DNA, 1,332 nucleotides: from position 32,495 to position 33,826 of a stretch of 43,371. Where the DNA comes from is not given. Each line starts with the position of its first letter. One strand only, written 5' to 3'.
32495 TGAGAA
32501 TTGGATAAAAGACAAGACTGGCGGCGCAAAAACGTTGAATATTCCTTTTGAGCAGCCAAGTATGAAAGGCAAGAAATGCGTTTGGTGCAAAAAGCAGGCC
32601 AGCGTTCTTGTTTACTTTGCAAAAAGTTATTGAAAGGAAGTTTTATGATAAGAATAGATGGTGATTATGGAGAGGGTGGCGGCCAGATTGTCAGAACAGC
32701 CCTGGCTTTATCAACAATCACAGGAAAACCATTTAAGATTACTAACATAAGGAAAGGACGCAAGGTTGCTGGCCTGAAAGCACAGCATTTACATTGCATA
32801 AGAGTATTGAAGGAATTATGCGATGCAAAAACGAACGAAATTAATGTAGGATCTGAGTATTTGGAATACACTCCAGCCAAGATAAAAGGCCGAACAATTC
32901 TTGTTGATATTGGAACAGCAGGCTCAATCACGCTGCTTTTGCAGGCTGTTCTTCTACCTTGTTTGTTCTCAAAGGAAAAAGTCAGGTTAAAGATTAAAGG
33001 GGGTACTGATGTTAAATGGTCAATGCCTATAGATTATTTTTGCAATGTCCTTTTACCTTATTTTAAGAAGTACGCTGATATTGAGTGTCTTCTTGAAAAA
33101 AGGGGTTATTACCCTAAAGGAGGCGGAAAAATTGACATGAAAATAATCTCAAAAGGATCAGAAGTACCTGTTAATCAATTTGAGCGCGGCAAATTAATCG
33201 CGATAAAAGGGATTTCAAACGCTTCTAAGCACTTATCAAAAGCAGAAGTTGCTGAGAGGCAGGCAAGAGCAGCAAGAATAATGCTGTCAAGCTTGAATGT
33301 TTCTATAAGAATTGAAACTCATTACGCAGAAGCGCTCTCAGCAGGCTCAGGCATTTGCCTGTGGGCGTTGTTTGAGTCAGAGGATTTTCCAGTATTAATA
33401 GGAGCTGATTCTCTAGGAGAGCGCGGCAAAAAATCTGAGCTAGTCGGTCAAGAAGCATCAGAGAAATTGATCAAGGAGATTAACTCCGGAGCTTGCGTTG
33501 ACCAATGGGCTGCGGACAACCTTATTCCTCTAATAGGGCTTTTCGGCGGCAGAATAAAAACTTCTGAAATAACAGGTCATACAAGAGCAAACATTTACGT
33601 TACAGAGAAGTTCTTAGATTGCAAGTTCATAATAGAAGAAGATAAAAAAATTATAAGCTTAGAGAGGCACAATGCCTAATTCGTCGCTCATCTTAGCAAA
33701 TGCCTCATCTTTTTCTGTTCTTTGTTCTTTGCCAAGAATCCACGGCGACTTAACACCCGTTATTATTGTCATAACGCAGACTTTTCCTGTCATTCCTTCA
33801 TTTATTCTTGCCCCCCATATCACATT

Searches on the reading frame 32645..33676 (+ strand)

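Call 76: search_protein_families(library=pfam, proteins=[window:32645-33676:+], max_evalue=0.01)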
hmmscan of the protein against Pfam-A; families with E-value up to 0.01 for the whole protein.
window:32645-33676:+ (344 aa): 2 families
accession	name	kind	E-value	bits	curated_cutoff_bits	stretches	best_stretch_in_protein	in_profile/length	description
PF01137.26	RTC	-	7.3e-73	244.8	27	1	8-329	1-220/221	RNA 3'-terminal phosphate cyclase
PF05189.18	RTC_insert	-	4.5e-18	66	23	1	180-279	2-101/102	RNA 3'-terminal phosphate cyclase (RTC), insert domain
